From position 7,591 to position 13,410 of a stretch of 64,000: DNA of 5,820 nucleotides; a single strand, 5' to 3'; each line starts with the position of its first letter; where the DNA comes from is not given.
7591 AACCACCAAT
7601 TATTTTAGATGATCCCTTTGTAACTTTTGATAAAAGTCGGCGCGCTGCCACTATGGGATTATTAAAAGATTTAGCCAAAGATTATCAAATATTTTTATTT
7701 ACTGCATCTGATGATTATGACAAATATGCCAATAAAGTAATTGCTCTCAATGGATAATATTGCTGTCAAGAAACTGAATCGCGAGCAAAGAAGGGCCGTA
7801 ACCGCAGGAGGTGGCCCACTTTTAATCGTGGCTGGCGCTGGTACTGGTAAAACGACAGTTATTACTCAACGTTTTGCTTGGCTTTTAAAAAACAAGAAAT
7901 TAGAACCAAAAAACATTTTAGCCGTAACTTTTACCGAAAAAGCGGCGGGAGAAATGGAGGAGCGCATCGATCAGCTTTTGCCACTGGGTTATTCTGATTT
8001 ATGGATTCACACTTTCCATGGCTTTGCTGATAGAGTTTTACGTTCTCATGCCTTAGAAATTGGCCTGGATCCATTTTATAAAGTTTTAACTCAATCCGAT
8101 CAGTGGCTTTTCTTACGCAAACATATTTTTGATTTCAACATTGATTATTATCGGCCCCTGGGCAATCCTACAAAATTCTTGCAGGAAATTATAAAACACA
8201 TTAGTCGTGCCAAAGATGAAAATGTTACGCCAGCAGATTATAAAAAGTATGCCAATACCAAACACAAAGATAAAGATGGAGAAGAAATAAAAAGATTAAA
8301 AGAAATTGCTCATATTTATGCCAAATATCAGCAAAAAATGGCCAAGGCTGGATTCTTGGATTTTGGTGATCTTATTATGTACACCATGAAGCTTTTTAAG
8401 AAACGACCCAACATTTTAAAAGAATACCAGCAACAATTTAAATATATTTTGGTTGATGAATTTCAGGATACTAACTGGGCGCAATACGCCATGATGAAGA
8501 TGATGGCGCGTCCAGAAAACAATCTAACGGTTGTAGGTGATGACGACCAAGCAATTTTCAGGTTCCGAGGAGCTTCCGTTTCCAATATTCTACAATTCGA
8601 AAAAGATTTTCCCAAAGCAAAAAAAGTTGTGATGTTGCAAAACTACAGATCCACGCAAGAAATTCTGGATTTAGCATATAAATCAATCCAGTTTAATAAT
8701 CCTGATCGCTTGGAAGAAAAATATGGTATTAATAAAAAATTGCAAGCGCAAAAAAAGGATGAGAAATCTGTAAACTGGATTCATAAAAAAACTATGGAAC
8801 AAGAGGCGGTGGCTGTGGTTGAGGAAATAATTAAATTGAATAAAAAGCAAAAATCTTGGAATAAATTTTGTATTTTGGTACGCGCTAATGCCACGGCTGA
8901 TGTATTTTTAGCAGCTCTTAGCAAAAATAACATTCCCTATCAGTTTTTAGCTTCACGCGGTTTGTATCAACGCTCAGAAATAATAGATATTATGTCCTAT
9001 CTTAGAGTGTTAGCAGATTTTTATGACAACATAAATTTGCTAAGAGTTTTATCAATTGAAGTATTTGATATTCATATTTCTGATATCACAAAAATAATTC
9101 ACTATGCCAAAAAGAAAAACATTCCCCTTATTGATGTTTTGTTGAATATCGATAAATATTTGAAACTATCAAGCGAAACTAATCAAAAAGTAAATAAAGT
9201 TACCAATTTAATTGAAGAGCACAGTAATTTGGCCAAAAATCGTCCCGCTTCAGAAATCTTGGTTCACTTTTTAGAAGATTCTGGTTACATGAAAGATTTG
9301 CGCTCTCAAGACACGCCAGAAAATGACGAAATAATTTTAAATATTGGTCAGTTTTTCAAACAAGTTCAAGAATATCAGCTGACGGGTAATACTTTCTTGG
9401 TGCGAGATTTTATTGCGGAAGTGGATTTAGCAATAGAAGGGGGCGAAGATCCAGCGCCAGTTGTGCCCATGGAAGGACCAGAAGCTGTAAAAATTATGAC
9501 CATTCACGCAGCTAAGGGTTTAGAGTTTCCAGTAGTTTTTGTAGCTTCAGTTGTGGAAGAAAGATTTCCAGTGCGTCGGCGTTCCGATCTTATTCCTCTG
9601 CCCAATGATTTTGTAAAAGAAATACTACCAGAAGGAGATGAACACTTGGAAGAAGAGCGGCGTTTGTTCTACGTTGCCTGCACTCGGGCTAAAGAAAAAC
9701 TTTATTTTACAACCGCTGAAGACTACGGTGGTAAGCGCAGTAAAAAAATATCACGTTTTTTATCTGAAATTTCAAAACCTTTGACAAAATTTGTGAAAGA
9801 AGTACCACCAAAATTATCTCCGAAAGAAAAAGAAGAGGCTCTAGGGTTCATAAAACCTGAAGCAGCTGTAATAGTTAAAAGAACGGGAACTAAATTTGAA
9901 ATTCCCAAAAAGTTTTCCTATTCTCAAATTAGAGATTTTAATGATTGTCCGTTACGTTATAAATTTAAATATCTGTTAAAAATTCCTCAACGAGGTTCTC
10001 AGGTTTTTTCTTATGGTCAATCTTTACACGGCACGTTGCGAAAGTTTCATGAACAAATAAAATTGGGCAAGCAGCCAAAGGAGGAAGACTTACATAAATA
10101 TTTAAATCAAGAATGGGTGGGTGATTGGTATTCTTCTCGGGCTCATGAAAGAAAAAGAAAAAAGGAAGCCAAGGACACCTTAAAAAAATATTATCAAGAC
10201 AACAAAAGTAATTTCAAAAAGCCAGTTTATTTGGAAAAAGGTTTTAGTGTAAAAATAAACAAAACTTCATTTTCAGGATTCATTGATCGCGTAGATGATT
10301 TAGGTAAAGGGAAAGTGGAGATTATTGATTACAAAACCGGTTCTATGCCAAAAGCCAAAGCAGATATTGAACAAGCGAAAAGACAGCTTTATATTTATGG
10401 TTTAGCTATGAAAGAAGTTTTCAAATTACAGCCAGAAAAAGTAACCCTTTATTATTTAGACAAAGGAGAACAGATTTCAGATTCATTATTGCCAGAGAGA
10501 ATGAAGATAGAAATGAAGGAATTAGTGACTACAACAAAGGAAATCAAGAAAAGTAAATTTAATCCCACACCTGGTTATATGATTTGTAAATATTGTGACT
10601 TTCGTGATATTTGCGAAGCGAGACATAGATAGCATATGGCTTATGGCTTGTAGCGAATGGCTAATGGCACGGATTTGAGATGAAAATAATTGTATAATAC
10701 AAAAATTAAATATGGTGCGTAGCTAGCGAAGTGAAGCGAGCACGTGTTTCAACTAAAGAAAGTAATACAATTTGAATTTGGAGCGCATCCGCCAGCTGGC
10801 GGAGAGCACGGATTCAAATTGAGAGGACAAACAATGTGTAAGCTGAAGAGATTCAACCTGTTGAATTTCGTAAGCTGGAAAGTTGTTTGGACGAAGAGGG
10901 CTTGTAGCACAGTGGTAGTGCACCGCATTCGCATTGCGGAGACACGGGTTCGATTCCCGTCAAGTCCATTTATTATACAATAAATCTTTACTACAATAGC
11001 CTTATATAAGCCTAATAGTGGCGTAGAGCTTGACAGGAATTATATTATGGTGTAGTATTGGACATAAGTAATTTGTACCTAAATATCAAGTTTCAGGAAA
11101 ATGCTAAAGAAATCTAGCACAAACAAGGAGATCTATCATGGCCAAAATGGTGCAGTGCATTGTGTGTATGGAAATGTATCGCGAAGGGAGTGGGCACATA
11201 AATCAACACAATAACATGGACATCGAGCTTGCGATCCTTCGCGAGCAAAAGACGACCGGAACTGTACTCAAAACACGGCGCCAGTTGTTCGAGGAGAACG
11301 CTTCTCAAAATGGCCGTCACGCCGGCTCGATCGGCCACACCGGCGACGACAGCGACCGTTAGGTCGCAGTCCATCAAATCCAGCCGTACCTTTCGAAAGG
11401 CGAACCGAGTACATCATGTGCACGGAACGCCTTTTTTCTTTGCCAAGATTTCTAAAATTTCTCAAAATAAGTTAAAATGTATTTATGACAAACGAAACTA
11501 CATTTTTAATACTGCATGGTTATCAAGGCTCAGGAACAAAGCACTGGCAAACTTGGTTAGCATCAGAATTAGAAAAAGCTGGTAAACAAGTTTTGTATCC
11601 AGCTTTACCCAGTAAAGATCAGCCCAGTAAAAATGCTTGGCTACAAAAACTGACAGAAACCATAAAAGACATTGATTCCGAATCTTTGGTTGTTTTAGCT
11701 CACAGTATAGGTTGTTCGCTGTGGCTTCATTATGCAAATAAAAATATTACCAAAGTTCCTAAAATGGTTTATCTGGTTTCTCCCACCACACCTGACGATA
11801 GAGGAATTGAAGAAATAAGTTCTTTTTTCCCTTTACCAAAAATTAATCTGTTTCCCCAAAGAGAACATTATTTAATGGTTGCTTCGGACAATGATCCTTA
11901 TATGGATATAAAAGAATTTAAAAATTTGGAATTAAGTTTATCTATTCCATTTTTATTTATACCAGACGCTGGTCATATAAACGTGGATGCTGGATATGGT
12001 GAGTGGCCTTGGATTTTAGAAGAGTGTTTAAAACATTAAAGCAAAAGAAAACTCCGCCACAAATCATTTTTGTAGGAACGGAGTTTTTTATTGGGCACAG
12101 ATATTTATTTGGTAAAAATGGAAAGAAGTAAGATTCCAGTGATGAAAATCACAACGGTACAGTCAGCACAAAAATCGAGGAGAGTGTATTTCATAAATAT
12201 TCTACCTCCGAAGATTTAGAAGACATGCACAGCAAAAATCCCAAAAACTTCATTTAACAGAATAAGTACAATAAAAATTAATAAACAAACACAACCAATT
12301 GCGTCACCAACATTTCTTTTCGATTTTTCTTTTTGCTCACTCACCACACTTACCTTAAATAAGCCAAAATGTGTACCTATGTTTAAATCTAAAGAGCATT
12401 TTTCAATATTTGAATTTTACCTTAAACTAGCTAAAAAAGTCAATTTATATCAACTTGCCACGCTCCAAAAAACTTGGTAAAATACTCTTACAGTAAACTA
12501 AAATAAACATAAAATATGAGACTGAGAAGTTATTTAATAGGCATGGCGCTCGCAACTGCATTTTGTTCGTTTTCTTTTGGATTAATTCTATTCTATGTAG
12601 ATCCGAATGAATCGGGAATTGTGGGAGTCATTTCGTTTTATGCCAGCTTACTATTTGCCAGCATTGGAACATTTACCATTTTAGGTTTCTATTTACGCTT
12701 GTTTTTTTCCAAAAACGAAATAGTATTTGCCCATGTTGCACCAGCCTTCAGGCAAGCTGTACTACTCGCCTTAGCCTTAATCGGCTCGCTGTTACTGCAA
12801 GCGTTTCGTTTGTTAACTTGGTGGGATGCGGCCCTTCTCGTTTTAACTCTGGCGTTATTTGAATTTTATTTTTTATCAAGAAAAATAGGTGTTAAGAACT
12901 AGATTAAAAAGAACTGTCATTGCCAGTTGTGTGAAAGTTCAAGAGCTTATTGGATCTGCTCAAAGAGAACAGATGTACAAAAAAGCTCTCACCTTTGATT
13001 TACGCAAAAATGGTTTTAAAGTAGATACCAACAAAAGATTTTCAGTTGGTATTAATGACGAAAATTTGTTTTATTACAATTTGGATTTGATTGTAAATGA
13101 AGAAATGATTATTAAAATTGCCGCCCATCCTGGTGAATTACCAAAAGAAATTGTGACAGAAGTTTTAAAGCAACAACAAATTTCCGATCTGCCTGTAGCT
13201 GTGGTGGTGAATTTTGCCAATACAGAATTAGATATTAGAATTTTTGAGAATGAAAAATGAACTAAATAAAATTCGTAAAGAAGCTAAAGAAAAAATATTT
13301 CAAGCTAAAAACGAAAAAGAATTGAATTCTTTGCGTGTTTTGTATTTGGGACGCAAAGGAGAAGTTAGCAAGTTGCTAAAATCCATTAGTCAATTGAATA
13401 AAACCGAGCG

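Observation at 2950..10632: Four-gene overlapping operon with an SbcC/Rad50-like ATPase whose coiled-coil apex is a transmembrane hairpin instead of a zinc hook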

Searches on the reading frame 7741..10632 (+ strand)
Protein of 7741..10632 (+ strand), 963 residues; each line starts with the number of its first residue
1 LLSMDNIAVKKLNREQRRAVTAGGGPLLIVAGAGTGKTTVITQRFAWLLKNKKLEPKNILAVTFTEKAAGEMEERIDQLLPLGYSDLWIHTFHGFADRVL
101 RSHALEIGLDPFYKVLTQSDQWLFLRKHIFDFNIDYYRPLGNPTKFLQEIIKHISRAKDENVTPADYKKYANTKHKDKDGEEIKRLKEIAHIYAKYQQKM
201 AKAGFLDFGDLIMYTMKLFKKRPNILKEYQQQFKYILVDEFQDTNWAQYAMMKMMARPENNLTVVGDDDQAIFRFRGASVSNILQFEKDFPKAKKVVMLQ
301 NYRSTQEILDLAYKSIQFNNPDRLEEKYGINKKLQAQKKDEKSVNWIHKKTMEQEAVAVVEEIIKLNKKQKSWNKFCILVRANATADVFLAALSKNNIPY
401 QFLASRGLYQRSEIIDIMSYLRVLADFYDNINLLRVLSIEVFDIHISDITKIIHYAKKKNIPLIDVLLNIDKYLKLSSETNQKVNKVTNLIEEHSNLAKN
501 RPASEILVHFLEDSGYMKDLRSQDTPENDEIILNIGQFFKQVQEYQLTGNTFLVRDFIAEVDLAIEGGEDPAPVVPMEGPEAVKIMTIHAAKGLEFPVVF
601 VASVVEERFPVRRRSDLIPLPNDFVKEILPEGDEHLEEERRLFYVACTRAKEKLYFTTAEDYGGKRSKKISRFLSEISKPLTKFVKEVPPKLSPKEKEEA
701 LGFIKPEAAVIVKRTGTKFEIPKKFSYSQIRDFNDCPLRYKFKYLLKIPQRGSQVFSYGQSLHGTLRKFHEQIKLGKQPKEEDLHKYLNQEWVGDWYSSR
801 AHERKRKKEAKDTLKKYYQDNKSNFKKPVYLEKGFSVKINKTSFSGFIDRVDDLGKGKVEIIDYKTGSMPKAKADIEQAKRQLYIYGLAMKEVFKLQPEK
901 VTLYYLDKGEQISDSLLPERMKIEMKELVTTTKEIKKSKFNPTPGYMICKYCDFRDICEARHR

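Call 5: search_protein_families(library=pfam, proteins=[window:7741-10632:+], max_evalue=0.01)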
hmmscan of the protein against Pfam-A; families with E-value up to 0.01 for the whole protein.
window:7741-10632:+ (963 aa): 11 families
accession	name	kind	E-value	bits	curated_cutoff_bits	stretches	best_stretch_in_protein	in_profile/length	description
PF00580.27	UvrD-helicase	-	1.1e-85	288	23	1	12-291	1-271/271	UvrD/REP helicase N-terminal domain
PF13361.12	UvrD_C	-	2.9e-57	195.1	25.6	1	298-660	3-349/350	UvrD-like helicase C-terminal domain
PF12705.13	PDDEXK_1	-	1.3e-35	124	22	1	725-959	2-247/247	PD-(D/E)XK nuclease superfamily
PF13245.12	AAA_19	-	7.4e-25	88.1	25.1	1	16-275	1-133/134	AAA domain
PF13538.12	UvrD_C_2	-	4.1e-12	46.2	27.4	2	585-607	4-26/52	UvrD-like helicase C-terminal domain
PF13604.12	AAA_30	-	6e-06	26.6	27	1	12-76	2-66/191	AAA domain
PF01443.25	Viral_helicase1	-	1.3e-05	25.6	21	0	635-657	204-227/228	Viral superfamily 1 RNA helicase core domain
PF13086.12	AAA_11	-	2.5e-05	24.6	27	1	11-240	1-221/257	AAA domain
PF01930.23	Cas_Cas4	-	0.0015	19.1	22.7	1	837-958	49-158/160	Domain of unknown function DUF83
PF09810.15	Exo5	-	0.0045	17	25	1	803-936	142-250/367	Exonuclease V - a 5' deoxyribonuclease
PF17815.7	PDZ_3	-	0.009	16.2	22.8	0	165-230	72-137/145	PDZ domain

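Call 6: search_protein_families(library=ncbifam, proteins=[window:7741-10632:+], max_evalue=0.01)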
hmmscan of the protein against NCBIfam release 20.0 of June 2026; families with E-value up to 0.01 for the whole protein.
window:7741-10632:+ (963 aa): 20 families
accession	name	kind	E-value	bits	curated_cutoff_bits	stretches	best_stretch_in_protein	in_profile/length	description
TIGR01073.1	pcrA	equivalog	4.9e-167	557.4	911.2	1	10-683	3-637/725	DNA helicase PcrA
NF008743.0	PRK11773.1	equivalog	2.4e-134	449.4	965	1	9-686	7-645/720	DNA helicase II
TIGR01075.1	uvrD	equivalog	2.2e-131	439.5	1144.45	1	10-686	3-640/715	DNA helicase II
TIGR01074.1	rep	equivalog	1.9e-129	432.9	951.45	1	11-679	1-635/668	DNA helicase Rep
NF008172.0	PRK10919.1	equivalog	6e-92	308.9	1168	1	11-679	2-635/673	DNA helicase Rep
TIGR02785.1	addA_Gpos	equivalog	1.8e-61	208.3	707.65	4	330-604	532-805/1234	helicase-exonuclease AddAB subunit AddA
NF008276.0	PRK11054.1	equivalog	1.4e-51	175.9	543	3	6-102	191-285/684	DNA helicase IV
TIGR00609.1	recB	equivalog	4.5e-51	174.1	696.05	2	159-662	291-816/1175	exodeoxyribonuclease V subunit beta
TIGR02784.1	addA_alphas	equivalog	2.8e-41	141.9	860.75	4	189-312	344-489/1138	double-strand break repair helicase AddA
NF010485.0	PRK13909.1-2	equivalog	1.7e-30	106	650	2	171-480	266-575/909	RecB-like helicase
NF010487.0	PRK13909.1-4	equivalog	2.5e-26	92.2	759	2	187-481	278-587/924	RecB-like helicase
NF008128.0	PRK10876.1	equivalog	1.8e-18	65.6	1697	2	188-312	331-457/1181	exodeoxyribonuclease V subunit beta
NF041464.1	HelD_BACSU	equivalog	1.5e-17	62.8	419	1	167-356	484-675/779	RNA polymerase recycling motor HelD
TIGR02786.1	addB_alphas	equivalog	1.5e-10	39.8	486.5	1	746-892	778-930/1024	double-strand break repair protein AddB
TIGR00372.1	cas4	equivalog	1.6e-09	37.9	65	1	797-959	18-179/180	CRISPR-associated protein Cas4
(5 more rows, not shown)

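Call 9: search_protein_families(library=padloc, proteins=[window:7741-10632:+], max_evalue=0.01)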
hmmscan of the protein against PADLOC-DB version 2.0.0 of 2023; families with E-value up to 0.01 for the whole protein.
window:7741-10632:+ (963 aa): 61 families (the best 25 are shown)
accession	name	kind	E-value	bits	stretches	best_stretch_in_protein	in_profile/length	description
PDLC00114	GajB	-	3.9e-103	344.2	1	7-677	3-629/635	UrvD helicase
PDLC03802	RTasHel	-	8.4e-102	340.1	2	10-439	4-374/675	DRT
PDLC00132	GajB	-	6.1e-88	294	1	11-678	3-624/625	UrvD helicase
PDLC00117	GajB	-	3e-64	215.6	2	11-418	13-395/604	UrvD helicase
PDLC00103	GajB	-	8.9e-59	197.9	1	10-673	15-597/612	UrvD helicase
PDLC00107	GajB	-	1e-55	187.5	2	13-493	17-466/587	UrvD helicase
PDLC00127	GajB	-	9.8e-53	177.5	3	149-380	120-344/594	UrvD helicase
PDLC00119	GajB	-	1.8e-44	150.7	2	29-314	20-298/565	UrvD helicase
PDLC00130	GajB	-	9.1e-44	147.7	2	11-337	3-308/589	UrvD helicase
PDLC00121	GajB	-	8.5e-39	131.5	1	11-409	5-368/565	UrvD helicase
PDLC00104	GajB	-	1.1e-38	131.3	2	15-396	6-318/574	UrvD helicase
PDLC00122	GajB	-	4.2e-37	126.2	2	168-495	106-411/502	UrvD helicase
PDLC00110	GajB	-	4.4e-36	122.7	3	202-501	240-535/725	UrvD helicase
PDLC00123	GajB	-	6.6e-36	122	3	147-505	87-439/540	UrvD helicase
PDLC00134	GajB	-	1.4e-35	121.2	1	9-398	14-375/431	UrvD helicase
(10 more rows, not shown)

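Call 73: search_solved_structures(query=window:7750-10632:+, max_evalue=0.00001)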
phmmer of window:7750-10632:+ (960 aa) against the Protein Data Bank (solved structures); distinct sequences matched with E-value up to 0.00001: 30.
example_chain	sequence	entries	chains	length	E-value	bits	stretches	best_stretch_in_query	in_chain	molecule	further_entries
1pjr_A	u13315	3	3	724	4.4e-111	375.8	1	7-678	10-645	PCRA | ATP-DEPENDENT HELICASE PCRA | HELICASE PCRA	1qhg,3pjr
2pjr_A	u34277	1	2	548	8.7e-94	318.6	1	7-555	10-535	PROTEIN (HELICASE PCRA)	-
4c2u_A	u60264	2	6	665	8.4e-92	312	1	7-674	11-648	DNA HELICASE II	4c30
4c2t_A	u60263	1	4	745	1.1e-91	311.6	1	7-674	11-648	DNA HELICASE II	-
3lfu_A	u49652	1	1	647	5.4e-87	296.1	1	7-677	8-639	DNA helicase II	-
2is1_A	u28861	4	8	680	1.8e-86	294.4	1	7-679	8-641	DNA helicase II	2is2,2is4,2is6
9dci_A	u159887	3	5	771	3.3e-81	276.9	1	8-686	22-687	ATP-dependent DNA helicase UvrD1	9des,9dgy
1uaa_A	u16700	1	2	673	1.1e-73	252.1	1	8-676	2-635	PROTEIN (ATP-DEPENDENT DNA HELICASE REP.)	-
1qhh_B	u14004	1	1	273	2.4e-54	188.1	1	184-454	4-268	PROTEIN (PCRA (SUBUNIT))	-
6ppu_B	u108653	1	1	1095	3.5e-44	154.4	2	12-121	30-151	UvrD/REP helicase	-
7sjr_B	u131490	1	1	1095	9e-44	153.1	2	12-121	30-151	DNA helicase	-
6ppr_B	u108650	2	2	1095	4.4e-43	150.8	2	12-121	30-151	UvrD/REP helicase | DNA 3'-5' helicase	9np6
6ppj_B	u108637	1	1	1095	1.2e-41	146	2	12-121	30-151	UvrD/REP helicase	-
3u44_A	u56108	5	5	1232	1.1e-33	119.6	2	369-654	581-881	ATP-dependent helicase/nuclease subunit A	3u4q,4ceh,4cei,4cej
1qhh_A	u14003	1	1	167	3.3e-30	108.2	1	7-170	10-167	PROTEIN (PCRA (SUBUNIT))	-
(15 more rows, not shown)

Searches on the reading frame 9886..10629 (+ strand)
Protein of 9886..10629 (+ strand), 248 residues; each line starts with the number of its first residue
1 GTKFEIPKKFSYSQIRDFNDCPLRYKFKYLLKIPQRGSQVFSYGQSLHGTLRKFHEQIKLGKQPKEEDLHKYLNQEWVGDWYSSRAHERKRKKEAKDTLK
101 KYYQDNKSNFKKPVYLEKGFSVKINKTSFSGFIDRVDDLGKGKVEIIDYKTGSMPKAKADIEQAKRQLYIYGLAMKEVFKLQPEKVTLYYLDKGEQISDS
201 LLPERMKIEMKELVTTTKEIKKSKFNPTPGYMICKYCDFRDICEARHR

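Call 82: find_homologous_proteins(query=window:9886-10629:+, max_evalue=0.00001)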
Query seq(248 aa) (248 aa): 76 proteins with E <= 0.00001 among 282 candidates.
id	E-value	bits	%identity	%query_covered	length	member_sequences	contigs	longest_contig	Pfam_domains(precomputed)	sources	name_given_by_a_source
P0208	5.5e-55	205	43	98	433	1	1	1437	PF13538.13,PF12705.14,PF13361.13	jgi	jgi:DNA helicase-2/ATP-dependent DNA helicase PcrA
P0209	3.0e-49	186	41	98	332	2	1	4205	PF12705.14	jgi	-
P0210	1.7e-46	177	38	97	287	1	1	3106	PF12705.14,PF10926.15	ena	-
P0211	1.0e-42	165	47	69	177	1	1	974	PF12705.14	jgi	-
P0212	3.8e-42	163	37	96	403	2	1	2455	PF13538.13,PF01930.24,PF12705.14,PF13361.13,PF10926.15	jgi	jgi:DNA helicase-2/ATP-dependent DNA helicase PcrA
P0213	1.6e-41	161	35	96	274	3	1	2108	PF01930.24,PF12705.14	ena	-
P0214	1.6e-40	157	36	97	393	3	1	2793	PF13538.13,PF01930.24,PF12705.14,PF13361.13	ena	-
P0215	9.8e-40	155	38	95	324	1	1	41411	PF12705.14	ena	-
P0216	1.9e-39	154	37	95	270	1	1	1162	PF01930.24,PF12705.14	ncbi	-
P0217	4.8e-36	143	36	95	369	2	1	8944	PF13538.13,PF12705.14,PF13361.13,PF10926.15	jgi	-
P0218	6.7e-36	142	36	95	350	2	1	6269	PF13538.13,PF12705.14,PF13361.13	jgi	jgi:DNA helicase-2/ATP-dependent DNA helicase PcrA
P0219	1.6e-34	138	37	95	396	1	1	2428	PF13538.13,PF01930.24,PF12705.14,PF13361.13,PF10926.15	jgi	jgi:DNA helicase-2/ATP-dependent DNA helicase PcrA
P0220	6.5e-34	136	34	98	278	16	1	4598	PF01930.24,PF12705.14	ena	-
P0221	1.3e-33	135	33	96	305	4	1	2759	PF01930.24,PF12705.14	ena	-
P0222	4.7e-30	123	32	95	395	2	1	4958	PF12705.14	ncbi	-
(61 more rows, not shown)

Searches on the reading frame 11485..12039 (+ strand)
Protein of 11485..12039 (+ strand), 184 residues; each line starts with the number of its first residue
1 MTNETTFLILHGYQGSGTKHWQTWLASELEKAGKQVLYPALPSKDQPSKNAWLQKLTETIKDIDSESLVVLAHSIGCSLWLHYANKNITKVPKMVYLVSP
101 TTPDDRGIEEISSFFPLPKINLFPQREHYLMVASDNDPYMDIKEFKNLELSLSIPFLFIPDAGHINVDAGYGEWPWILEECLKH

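Call 24: search_protein_families(library=pfam, proteins=[window:11485-12039:+], max_evalue=0.001)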
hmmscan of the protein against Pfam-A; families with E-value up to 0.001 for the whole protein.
window:11485-12039:+ (184 aa): 2 families
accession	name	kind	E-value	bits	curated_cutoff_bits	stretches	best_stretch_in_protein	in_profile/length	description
PF06821.19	Ser_hydrolase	-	3.5e-36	125.1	22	1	7-177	1-166/172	Serine hydrolase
PF00561.26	Abhydrolase_1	-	2.4e-05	24.6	25.8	0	6-103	2-103/245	alpha/beta hydrolase fold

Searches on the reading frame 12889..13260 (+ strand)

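Call 24: search_protein_families(library=pfam, proteins=[window:12889-13260:+], max_evalue=0.001)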
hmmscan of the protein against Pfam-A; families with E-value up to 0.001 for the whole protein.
window:12889-13260:+ (123 aa): 1 family
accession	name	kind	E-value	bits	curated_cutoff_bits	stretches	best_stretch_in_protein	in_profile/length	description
PF13366.12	PDDEXK_3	-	1.5e-14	54.8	22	1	6-112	3-110/117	PD-(D/E)XK nuclease superfamily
